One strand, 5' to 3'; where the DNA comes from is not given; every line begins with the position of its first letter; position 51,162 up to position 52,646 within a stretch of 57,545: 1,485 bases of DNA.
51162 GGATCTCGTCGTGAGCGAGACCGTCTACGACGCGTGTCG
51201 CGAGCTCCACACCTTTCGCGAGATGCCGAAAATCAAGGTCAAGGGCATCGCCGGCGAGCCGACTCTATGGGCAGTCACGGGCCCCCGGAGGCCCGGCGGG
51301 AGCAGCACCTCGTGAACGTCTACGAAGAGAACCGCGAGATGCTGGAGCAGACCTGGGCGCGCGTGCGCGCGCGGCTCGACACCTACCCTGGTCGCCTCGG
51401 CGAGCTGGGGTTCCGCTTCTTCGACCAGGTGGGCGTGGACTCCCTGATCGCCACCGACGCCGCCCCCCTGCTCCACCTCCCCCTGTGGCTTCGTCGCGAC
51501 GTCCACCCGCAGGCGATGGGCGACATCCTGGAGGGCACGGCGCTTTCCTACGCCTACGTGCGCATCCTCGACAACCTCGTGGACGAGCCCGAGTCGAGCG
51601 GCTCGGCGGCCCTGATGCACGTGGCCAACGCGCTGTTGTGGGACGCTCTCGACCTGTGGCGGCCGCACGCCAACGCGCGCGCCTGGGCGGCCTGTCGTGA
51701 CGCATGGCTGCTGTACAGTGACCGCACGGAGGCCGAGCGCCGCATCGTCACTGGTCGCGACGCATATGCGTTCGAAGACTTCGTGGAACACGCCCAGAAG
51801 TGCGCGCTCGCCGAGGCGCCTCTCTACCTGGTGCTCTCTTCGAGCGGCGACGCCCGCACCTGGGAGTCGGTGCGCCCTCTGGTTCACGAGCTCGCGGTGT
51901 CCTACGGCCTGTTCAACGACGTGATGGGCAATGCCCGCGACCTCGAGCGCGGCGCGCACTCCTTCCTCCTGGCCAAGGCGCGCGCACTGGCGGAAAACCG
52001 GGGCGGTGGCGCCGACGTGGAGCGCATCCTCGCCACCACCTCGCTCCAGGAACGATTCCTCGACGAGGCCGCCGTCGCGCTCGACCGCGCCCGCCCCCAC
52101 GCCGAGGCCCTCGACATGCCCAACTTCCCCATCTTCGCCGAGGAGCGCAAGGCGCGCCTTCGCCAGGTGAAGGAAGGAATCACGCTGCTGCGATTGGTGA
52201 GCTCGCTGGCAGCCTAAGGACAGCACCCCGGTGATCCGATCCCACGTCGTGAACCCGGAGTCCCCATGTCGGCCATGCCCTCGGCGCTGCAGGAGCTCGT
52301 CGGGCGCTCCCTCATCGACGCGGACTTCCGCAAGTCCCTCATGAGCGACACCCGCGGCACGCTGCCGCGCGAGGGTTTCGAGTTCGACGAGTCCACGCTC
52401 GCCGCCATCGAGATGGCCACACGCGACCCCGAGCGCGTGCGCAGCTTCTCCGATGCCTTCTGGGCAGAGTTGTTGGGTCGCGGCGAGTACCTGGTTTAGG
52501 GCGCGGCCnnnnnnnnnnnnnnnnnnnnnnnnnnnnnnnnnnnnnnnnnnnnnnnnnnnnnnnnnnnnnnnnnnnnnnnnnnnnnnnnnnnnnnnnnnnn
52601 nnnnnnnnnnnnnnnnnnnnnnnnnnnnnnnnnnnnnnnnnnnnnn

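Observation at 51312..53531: RiPP-like trio: squalene/phytoene-synthase-like protein + NHLP/Nif11-style 77-aa peptide + PqqD(RRE)-M50 protease fusion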

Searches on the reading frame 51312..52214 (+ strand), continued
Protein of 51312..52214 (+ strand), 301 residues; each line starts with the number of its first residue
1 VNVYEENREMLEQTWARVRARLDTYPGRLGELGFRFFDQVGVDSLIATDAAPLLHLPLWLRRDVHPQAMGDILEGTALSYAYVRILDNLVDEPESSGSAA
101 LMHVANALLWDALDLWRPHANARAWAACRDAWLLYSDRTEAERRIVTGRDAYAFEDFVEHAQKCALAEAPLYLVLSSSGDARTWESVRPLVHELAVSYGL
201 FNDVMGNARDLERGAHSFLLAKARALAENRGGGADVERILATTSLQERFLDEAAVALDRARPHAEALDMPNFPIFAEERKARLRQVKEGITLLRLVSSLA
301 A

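Call 80: find_encoding_contigs(protein=P0068, flank=7000, max_places=2)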
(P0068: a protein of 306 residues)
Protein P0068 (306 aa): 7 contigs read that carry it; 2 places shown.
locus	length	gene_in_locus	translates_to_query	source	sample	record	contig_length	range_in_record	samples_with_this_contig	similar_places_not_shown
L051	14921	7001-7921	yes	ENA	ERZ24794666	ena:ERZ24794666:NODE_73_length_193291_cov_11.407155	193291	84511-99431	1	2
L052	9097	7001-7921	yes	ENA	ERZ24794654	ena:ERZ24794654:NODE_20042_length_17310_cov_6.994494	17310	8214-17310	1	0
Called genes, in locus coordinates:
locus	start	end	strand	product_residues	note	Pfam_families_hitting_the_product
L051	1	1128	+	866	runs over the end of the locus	PF08487:VIT, PF13757:VIT_2, PF05762:VWA_CoxE (weak), PF00092:VWA (weak), PF13768:VWA_3, PF13519:VWA_2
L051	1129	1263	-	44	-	-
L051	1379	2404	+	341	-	PF11199:DUF2891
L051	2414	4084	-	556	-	PF14522:Cytochrome_C7 (faint), PF22113:Mtrc-MtrF_II-IV_dom (faint)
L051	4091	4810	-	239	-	-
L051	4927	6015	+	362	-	-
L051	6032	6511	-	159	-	-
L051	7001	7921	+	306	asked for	-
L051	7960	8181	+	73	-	PF14407:Frankia_peptide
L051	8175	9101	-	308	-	PF13249:SQHop_cyclase_N (faint), PF13243:SQHop_cyclase_C (weak)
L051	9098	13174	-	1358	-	PF00069:Pkinase, PF07714:PK_Tyr_Ser-Thr, PF03109:ABC1 (weak), PF13191:AAA_16, PF14938:SNAP (faint), PF07719:TPR_2 (faint), PF13424:TPR_12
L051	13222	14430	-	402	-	PF13313:DUF4082 (faint)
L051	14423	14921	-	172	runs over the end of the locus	PF00160:Pro_isomerase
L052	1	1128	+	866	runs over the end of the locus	PF08487:VIT, PF13757:VIT_2, PF05762:VWA_CoxE (weak), PF00092:VWA (weak), PF13768:VWA_3, PF13519:VWA_2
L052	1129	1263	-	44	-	-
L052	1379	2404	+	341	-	PF11199:DUF2891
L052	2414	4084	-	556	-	PF14522:Cytochrome_C7 (faint), PF22113:Mtrc-MtrF_II-IV_dom (faint)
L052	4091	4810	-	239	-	-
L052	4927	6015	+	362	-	-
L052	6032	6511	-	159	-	-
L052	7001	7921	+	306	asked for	-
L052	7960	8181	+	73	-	PF14407:Frankia_peptide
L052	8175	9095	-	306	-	?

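Call 83: search_protein_families(library=pfam, proteins=[L050:4190-5230:+, L050:1955-2914:+, L051:8175-9098:-], max_evalue=0.1)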
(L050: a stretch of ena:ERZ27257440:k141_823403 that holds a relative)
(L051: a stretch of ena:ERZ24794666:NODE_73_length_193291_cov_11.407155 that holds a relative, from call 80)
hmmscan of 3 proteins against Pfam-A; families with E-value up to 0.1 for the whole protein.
L050:4190-5230:+ (347 aa): 2 families
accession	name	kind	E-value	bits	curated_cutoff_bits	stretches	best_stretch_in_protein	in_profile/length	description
PF05834.18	Lycopene_cycl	-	3e-06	27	23.4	1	2-152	1-147/380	Lycopene cyclase protein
PF07992.20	Pyr_redox_2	-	0.00041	20.3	26.1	1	1-46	1-44/291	Pyridine nucleotide-disulphide oxidoreductase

L050:1955-2914:+ (320 aa): 1 family
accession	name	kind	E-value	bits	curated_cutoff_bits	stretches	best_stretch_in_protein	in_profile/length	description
PF02811.25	PHP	-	0.047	14.5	26.4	1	38-80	2-45/164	PHP domain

L051:8175-9098:- (307 aa): 2 families
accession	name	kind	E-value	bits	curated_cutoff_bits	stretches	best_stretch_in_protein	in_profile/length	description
PF13243.12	SQHop_cyclase_C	-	5.4e-13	49.1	26.1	2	204-301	160-259/319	Squalene-hopene cyclase C-terminal domain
PF13249.12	SQHop_cyclase_N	-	1.1e-06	28.5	26.2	1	207-270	3-65/291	Squalene-hopene cyclase N-terminal domain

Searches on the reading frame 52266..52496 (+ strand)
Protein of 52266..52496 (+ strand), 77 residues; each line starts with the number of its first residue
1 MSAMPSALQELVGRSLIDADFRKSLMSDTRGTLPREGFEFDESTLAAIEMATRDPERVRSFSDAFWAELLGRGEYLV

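Call 6: search_protein_families(library=pfam, proteins=[window:52266-52496:+], max_evalue=1)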
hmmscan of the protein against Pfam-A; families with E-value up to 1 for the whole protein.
window:52266-52496:+ (77 aa): 2 families
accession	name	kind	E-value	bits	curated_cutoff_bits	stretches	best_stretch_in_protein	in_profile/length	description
PF14407.11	Frankia_peptide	-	2.4e-08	34.6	48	1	10-58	4-53/63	Ribosomally synthesized peptide prototyped by Frankia Franean1_4349.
PF02979.21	NHase_alpha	-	0.24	11.2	27.2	1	5-49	38-83/184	Nitrile hydratase, alpha chain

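Call 7: search_protein_families(library=ncbifam, proteins=[window:52266-52496:+], max_evalue=1)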
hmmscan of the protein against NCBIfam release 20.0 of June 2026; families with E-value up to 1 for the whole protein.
window:52266-52496:+ (77 aa): 3 families
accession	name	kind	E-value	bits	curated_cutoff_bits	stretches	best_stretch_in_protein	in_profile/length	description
NF038399.1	NH_RiPP_Os17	domain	1.8e-09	37.6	40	1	7-65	2-58/63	Os1348 family NHLP clan protein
TIGR03793.1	leader_NHLP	domain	0.017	15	50.9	1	9-43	7-41/77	NHLP leader peptide family RiPP precursor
TIGR03898.1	lanti_MRSA_kill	subfamily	0.12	12.4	23.5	1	18-36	8-26/44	mersacidin/lichenicidin family type 2 lantibiotic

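Call 13: find_homologous_proteins(query=window:52266-52496:+, max_evalue=10)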
Query window:52266-52496:+ (77 aa): 7 proteins with E <= 10 among 8 candidates.
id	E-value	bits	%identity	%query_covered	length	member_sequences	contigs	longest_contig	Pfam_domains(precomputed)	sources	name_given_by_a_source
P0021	4.2e-42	158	100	100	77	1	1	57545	PF14407.12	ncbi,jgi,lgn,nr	ncbi:MAG: hypothetical protein FJ090_00265 [Deltaproteobacteria bacterium]|nr:hypothetical protein [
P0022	6.2e-31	123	81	100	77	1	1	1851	PF14407.12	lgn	-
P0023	3.3e-30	121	76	99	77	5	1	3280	PF14407.12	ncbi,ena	-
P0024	4.8e-30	120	79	100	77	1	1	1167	PF14407.12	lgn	-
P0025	3.8e-26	108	70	100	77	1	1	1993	PF14407.12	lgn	-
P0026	1.4e-24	103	69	100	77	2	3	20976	PF14407.12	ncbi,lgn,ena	-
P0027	3.8e-24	101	79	86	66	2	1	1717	PF14407.12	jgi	jgi:hypothetical protein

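Call 24: search_solved_structures(query=A1, max_evalue=10, show_alignments=3)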
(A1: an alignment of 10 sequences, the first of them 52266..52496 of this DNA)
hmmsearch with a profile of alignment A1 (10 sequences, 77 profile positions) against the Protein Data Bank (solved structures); distinct sequences matched with E-value up to 10: 12.
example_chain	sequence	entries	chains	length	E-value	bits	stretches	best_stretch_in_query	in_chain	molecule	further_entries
6lk7_A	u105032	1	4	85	0.015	18.3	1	7-51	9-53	Nitrile hydratase, alpha chain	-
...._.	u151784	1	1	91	0.038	17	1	9-40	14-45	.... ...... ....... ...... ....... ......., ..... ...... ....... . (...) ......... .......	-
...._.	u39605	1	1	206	0.27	14.3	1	9-39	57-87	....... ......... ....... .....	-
1ahj_A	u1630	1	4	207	0.28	14.2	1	9-39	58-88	NITRILE HYDRATASE (SUBUNIT ALPHA)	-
2ahj_A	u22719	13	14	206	0.29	14.2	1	9-39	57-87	NITRILE HYDRATASE | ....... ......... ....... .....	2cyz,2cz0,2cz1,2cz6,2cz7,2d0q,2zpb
3a8g_A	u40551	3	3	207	0.29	14.2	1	9-39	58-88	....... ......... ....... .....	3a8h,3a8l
2qdy_A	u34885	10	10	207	0.29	14.2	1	9-39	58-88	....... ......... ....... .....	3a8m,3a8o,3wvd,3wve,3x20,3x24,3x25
7vw5_A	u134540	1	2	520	0.33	14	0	2-31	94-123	RNA-directed RNA polymerase nsP4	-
7vb4_A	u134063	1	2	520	0.62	13.1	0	2-31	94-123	RNA-directed RNA polymerase nsP4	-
5cwc_A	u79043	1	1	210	0.97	12.5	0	25-56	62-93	Designed helical repeat protein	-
5cwg_A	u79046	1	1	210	1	12.4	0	24-56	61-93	Designed helical repeat protein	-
4cvk_A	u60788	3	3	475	1.8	11.6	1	4-37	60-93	UDP-N-acetylmuramoyl-tripeptide--D-alanyl-D-alanine ligase | UDP-N-ACETYLMURAMOYL-TRIPEPTIDE--D-ALANYL-D- ALANINE LIGASE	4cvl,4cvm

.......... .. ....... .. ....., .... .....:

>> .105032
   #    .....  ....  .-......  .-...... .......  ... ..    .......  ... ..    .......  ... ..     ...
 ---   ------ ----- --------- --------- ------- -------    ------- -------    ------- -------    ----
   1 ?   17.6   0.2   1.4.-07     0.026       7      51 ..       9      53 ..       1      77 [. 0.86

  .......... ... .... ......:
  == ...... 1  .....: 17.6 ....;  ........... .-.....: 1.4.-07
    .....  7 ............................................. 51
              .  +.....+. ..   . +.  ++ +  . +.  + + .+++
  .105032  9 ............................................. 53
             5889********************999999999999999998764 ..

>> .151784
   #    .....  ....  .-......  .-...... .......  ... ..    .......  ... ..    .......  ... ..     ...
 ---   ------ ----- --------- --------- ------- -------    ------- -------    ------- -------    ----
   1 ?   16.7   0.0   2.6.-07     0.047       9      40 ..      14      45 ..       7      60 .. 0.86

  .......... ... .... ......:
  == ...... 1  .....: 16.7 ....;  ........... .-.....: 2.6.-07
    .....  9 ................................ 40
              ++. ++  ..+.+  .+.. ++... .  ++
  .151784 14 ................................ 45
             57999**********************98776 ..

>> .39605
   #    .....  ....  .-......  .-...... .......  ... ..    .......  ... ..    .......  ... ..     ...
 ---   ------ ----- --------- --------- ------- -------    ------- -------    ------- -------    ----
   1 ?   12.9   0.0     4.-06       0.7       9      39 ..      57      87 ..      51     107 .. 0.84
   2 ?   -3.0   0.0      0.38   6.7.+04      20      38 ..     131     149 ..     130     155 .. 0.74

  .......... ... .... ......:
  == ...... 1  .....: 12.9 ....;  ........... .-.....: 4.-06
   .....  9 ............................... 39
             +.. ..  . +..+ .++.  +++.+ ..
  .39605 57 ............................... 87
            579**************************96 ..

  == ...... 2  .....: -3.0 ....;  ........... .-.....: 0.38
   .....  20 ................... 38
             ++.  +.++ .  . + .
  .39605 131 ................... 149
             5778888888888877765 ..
